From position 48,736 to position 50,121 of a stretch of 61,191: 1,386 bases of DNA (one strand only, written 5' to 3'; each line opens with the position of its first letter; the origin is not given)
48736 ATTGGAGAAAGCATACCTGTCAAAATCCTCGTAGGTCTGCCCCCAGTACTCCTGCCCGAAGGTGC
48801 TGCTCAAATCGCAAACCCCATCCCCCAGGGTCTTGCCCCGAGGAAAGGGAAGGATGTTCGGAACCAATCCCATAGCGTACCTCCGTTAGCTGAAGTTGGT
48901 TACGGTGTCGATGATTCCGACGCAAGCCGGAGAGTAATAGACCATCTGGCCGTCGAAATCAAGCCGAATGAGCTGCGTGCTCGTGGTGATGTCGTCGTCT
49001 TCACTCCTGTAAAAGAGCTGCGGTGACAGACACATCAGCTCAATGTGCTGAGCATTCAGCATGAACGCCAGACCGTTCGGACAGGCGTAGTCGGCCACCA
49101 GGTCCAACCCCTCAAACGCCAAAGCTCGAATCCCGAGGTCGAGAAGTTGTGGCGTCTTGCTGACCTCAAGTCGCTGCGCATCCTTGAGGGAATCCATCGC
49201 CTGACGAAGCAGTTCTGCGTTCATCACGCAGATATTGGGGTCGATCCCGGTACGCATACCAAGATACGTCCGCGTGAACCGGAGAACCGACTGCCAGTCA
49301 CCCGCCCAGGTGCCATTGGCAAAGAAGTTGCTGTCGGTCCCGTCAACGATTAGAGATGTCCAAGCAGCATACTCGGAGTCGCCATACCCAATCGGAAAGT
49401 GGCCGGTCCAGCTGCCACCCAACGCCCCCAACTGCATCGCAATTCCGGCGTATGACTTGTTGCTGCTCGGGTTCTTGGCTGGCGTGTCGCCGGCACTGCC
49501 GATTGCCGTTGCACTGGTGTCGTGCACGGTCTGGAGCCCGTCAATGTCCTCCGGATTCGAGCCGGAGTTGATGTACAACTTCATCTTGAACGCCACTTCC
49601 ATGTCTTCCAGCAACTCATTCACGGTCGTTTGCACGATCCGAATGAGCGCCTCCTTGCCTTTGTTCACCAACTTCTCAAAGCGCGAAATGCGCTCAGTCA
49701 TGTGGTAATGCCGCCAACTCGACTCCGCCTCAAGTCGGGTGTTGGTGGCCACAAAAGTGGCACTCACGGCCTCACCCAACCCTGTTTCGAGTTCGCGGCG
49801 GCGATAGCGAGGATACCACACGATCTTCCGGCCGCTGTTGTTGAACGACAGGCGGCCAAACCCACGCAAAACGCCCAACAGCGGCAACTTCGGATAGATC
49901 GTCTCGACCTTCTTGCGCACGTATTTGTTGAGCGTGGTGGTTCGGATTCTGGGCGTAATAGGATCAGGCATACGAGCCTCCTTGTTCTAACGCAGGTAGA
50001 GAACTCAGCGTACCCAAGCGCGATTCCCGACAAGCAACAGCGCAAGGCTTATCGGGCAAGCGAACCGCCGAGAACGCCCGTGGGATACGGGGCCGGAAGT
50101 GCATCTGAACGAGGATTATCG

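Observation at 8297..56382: A 16-17-nt motif marks ten non-virion transcription units genome-wide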

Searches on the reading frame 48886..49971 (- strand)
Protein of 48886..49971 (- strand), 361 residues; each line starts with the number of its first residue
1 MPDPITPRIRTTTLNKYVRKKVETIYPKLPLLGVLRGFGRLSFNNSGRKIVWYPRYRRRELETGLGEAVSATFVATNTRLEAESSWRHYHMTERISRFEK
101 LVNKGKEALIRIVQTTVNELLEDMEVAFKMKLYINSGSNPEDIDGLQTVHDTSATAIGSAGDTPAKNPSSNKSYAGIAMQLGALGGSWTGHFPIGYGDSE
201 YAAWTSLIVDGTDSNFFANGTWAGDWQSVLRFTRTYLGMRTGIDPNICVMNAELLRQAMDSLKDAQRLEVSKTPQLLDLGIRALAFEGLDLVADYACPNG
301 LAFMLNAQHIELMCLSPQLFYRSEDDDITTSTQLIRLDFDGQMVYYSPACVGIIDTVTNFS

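Call 9: search_protein_families(library=pfam, proteins=[window:48886-49971:-], max_evalue=0.01)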
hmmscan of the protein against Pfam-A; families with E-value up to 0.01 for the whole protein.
window:48886-49971:- (361 aa): 0 families

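Call 40: search_protein_families(library=phrogs, proteins=[window:48886-49971:-], max_evalue=0.01)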
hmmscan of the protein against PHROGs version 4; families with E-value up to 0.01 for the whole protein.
window:48886-49971:- (361 aa): 3 families
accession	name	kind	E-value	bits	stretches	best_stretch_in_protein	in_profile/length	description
phrog_9953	-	head and packaging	1.8e-13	51.6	2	7-156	10-160/329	major head protein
phrog_14242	-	head and packaging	0.0039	16.9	1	214-314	243-341/396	major head protein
phrog_17454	-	unknown function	0.0072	17.6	0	93-137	25-69/78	-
